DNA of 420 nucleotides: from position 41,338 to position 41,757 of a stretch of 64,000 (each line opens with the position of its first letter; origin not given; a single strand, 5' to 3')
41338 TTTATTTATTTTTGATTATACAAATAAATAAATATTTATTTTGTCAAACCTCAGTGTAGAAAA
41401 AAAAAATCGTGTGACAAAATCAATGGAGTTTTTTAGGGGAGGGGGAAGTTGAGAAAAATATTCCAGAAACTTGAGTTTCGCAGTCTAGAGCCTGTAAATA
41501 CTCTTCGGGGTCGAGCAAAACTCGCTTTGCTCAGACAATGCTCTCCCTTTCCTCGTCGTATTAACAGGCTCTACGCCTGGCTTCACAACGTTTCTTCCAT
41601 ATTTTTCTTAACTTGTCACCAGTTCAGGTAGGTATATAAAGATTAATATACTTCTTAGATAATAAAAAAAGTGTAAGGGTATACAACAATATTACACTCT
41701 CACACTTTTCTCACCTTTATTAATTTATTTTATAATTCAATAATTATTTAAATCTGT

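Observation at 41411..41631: About 170-nt rod-like structured element between ftsZ and spoIIGA (MITE-like element or unannotated structured RNA)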

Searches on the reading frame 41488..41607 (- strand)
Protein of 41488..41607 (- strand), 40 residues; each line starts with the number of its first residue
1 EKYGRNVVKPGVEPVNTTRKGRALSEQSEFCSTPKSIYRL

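Call 55: find_homologous_proteins(query=window:41488-41607:-, max_evalue=10)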
Query seq(40 aa) (40 aa): 1 proteins with E <= 10 among 1 candidates.
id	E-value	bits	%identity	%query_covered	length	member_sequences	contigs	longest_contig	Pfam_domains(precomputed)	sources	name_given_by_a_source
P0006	3.7e-13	64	83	100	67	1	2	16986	-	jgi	-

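Call 56: find_encoding_contigs(protein=P0006, flank=8000)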
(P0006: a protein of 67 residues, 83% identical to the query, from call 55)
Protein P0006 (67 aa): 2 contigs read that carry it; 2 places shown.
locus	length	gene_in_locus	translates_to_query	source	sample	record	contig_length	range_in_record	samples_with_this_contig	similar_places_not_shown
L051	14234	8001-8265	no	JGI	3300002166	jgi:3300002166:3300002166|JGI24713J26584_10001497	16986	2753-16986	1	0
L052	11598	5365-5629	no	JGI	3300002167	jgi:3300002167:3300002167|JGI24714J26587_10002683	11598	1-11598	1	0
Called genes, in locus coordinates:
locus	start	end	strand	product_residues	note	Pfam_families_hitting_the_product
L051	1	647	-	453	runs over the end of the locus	PF00309:Sigma54_AID, PF04963:Sigma54_CBD, PF13384:HTH_23 (faint), PF04552:Sigma54_DBD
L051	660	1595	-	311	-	PF02517:Rce1-like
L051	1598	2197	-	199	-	-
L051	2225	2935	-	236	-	-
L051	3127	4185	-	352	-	-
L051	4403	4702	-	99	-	PF01386:Ribosomal_L25p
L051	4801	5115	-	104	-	-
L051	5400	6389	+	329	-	-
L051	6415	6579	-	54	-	-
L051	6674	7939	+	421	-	PF05636:HIGH_NTase1, PF16581:HIGH_NTase1_ass (weak)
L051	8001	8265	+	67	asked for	-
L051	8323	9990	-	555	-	-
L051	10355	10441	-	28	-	-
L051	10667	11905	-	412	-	-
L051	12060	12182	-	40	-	-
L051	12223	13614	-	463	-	PF13638:PIN_4, PF02562:PhoH, PF13086:AAA_11 (faint), PF13604:AAA_30 (weak), PF13245:AAA_19 (weak)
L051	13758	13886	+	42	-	-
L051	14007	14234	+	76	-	?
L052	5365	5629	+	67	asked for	-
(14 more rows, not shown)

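Call 65: find_homologous_proteins(query=L051:8323-9990:-, max_evalue=1e-100)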
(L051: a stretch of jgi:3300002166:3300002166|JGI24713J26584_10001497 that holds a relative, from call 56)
Query L051:8323-9990:- (555 aa): 8000 proteins with E <= 1e-100 among 8000 candidates; the best 120 are listed.
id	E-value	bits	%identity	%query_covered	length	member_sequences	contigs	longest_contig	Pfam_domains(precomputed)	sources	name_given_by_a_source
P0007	0.0e+0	1197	96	100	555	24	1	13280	PF17770.8,PF12706.14,PF22505.2,PF23023.2,PF07521.18,PF00753.34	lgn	-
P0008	0.0e+0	1128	90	100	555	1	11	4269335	PF17770.8,PF12706.14,PF22505.2,PF23023.2,PF07521.18,PF00753.34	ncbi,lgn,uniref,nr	ncbi:ribonuclease J [Acetivibrio mesophilus]|uniref:Ribonuclease J n=1 Tax=Acetivibrio mesophilus Ta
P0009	0.0e+0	1127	89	100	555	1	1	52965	PF17770.8,PF12706.14,PF22505.2,PF07521.18,PF00753.34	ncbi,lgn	ncbi:MAG: ribonuclease J [Bacillota bacterium]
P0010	0.0e+0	1126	90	98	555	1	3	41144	PF17770.8,PF12706.14,PF22505.2,PF23023.2,PF07521.18,PF00753.34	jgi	-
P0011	0.0e+0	1126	89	100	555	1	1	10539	PF17770.8,PF12706.14,PF22505.2,PF23023.2,PF07521.18,PF00753.34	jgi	-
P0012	0.0e+0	1126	89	100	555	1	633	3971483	PF17770.8,PF12706.14,PF22505.2,PF23023.2,PF07521.18,PF00753.34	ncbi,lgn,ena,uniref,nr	ncbi:MAG TPA: ribonuclease J [Hungateiclostridium thermocellum]|uniref:Ribonuclease J n=2 Tax=Acetiv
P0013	0.0e+0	1125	90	98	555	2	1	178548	PF17770.8,PF12706.14,PF22505.2,PF23023.2,PF07521.18,PF00753.34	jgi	jgi:ribonuclease J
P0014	0.0e+0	1125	89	100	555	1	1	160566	PF17770.8,PF12706.14,PF22505.2,PF23023.2,PF07521.18,PF00753.34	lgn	-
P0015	0.0e+0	1124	89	100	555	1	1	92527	PF17770.8,PF12706.14,PF22505.2,PF23023.2,PF07521.18,PF00753.34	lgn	-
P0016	0.0e+0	1124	89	100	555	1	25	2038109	PF17770.8,PF12706.14,PF22505.2,PF23023.2,PF07521.18,PF00753.34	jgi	jgi:ribonuclease J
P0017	0.0e+0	1123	89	100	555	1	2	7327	PF17770.8,PF12706.14,PF22505.2,PF23023.2,PF07521.18,PF00753.34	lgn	-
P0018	0.0e+0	1122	89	100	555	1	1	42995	PF17770.8,PF12706.14,PF22505.2,PF23023.2,PF07521.18,PF00753.34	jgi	-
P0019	0.0e+0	1122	89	100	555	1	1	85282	PF17770.8,PF12706.14,PF22505.2,PF23023.2,PF07521.18,PF00753.34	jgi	-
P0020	0.0e+0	1122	89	100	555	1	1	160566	PF17770.8,PF12706.14,PF22505.2,PF23023.2,PF07521.18,PF00753.34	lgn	-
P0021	0.0e+0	1120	89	100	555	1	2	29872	PF17770.8,PF12706.14,PF22505.2,PF23023.2,PF07521.18,PF00753.34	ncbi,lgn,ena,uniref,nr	ncbi:MAG TPA: ribonuclease J [Acetivibrio sp.]|uniref:ribonuclease J n=1 Tax=Acetivibrio sp. TaxID=1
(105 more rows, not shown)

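Call 66: find_encoding_contigs(protein=P0007, flank=2500, max_places=4)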
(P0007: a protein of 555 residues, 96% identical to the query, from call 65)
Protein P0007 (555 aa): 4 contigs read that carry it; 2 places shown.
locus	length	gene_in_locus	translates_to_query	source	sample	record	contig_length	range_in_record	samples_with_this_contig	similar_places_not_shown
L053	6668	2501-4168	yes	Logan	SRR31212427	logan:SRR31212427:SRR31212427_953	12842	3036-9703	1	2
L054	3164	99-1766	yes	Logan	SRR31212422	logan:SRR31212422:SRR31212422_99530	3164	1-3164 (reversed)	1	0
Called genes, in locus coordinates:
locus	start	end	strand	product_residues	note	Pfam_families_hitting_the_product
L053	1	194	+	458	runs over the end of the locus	PF13638:PIN_4, PF02562:PhoH, PF13086:AAA_11 (faint), PF13604:AAA_30 (weak), PF13245:AAA_19 (weak)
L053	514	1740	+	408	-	PF08323:Glyco_transf_5, PF13439:Glyco_transf_4, PF13579:Glyco_trans_4_4, PF20706:GT4-conflict, PF00534:Glycos_transf_1, PF13692:Glyco_trans_1_4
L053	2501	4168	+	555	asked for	PF00753:Lactamase_B, PF12706:Lactamase_B_2, PF23023:Anti-Pycsar_Apyc1 (faint), PF22505:RNase_J_b_CASP, PF07521:RMMBL, PF17770:RNase_J_C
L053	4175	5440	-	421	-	PF05636:HIGH_NTase1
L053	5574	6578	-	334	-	-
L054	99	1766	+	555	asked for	PF00753:Lactamase_B, PF12706:Lactamase_B_2, PF23023:Anti-Pycsar_Apyc1 (faint), PF22505:RNase_J_b_CASP, PF07521:RMMBL, PF17770:RNase_J_C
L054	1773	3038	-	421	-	PF05636:HIGH_NTase1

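Call 75: find_encoding_contigs(protein=P0012, flank=10000, max_places=1)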
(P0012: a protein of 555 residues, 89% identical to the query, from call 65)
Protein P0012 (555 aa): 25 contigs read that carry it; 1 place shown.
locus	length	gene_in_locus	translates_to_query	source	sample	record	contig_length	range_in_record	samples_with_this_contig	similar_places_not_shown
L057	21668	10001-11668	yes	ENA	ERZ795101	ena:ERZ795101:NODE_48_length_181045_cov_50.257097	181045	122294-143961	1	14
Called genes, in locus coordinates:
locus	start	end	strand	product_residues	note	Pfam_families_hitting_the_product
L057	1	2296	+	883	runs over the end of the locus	PF01326:PPDK_N, PF00391:PEP-utilizers, PF02896:PEP-utilizers_C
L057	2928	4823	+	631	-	PF00963:Cohesin, PF00395:SLH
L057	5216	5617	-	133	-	-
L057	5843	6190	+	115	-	PF00190:Cupin_1 (weak), PF02311:AraC_binding (weak), PF07883:Cupin_2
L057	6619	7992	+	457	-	PF13638:PIN_4, PF02562:PhoH, PF13086:AAA_11 (faint), PF13245:AAA_19 (weak), PF13604:AAA_30 (weak)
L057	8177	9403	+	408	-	PF08323:Glyco_transf_5, PF20706:GT4-conflict, PF13439:Glyco_transf_4, PF13579:Glyco_trans_4_4, PF00534:Glycos_transf_1, PF13692:Glyco_trans_1_4, PF13524:Glyco_trans_1_2 (weak)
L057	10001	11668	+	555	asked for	PF00753:Lactamase_B, PF12706:Lactamase_B_2 (weak), PF23023:Anti-Pycsar_Apyc1 (faint), PF22505:RNase_J_b_CASP, PF07521:RMMBL, PF17770:RNase_J_C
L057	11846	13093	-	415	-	PF05636:HIGH_NTase1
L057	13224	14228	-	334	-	-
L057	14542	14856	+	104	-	-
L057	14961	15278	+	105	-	PF01386:Ribosomal_L25p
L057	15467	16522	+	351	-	PF02277:DBI_PRT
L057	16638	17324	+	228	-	-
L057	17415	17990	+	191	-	PF01812:5-FTHF_cyc-lig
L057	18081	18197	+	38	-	-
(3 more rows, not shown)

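Call 76: find_encoding_contigs(protein=P0008, flank=10000, max_places=1)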
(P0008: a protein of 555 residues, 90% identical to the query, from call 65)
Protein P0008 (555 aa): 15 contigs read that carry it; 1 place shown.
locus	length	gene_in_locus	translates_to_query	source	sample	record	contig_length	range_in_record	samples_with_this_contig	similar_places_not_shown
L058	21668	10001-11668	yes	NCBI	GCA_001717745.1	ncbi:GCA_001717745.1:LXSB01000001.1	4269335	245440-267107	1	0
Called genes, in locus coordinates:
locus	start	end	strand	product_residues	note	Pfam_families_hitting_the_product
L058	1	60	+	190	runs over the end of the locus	-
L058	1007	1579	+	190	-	-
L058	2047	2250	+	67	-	-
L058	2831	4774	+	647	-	PF00963:Cohesin, PF00395:SLH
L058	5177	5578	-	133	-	-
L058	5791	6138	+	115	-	PF00190:Cupin_1, PF02311:AraC_binding (weak), PF07883:Cupin_2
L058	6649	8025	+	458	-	PF13638:PIN_4, PF02562:PhoH, PF13086:AAA_11 (faint), PF13245:AAA_19 (faint), PF13604:AAA_30 (weak)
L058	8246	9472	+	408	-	PF08323:Glyco_transf_5, PF13439:Glyco_transf_4, PF13579:Glyco_trans_4_4, PF20706:GT4-conflict, PF00534:Glycos_transf_1, PF13692:Glyco_trans_1_4, PF13524:Glyco_trans_1_2 (weak)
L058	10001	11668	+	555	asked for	PF00753:Lactamase_B, PF12706:Lactamase_B_2 (weak), PF23023:Anti-Pycsar_Apyc1 (faint), PF22505:RNase_J_b_CASP, PF07521:RMMBL, PF17770:RNase_J_C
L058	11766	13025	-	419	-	PF05636:HIGH_NTase1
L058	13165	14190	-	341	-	-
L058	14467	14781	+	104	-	-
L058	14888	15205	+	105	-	PF01386:Ribosomal_L25p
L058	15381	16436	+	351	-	PF02277:DBI_PRT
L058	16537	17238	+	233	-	-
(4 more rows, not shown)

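Call 77: find_encoding_contigs(protein=P0010, flank=10000, max_places=2)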
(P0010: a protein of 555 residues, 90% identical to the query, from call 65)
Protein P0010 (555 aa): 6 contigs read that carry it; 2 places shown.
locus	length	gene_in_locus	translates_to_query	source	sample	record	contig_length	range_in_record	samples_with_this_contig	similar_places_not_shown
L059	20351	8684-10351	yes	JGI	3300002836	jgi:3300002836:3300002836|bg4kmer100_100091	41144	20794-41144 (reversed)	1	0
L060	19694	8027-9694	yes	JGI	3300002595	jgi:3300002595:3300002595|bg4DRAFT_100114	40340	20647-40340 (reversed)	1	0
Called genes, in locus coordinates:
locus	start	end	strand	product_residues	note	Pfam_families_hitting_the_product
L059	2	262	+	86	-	?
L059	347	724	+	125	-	PF07833:Cu_amine_oxidN1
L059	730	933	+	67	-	-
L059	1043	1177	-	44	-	-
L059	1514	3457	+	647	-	PF00963:Cohesin, PF00395:SLH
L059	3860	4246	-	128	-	-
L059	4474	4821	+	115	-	PF00190:Cupin_1, PF02311:AraC_binding (weak), PF07883:Cupin_2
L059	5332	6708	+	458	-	PF13638:PIN_4, PF02562:PhoH, PF13086:AAA_11 (faint), PF13245:AAA_19 (faint), PF13604:AAA_30 (weak)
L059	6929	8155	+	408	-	PF08323:Glyco_transf_5, PF13439:Glyco_transf_4, PF13579:Glyco_trans_4_4, PF20706:GT4-conflict, PF00534:Glycos_transf_1, PF13692:Glyco_trans_1_4, PF13524:Glyco_trans_1_2 (weak)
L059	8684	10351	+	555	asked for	PF00753:Lactamase_B, PF12706:Lactamase_B_2 (weak), PF23023:Anti-Pycsar_Apyc1 (faint), PF22505:RNase_J_b_CASP, PF07521:RMMBL, PF17770:RNase_J_C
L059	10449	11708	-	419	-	PF05636:HIGH_NTase1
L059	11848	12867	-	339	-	-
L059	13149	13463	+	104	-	-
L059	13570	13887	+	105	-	PF01386:Ribosomal_L25p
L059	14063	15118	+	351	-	PF02277:DBI_PRT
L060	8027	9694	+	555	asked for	PF00753:Lactamase_B, PF12706:Lactamase_B_2 (weak), PF23023:Anti-Pycsar_Apyc1 (faint), PF22505:RNase_J_b_CASP, PF07521:RMMBL, PF17770:RNase_J_C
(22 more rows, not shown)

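Call 82: search_protein_families(library=pfam, proteins=[P0006], max_evalue=1)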
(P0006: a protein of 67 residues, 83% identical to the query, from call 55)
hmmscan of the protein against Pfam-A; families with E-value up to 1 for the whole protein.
P0006 (67 aa): 0 families
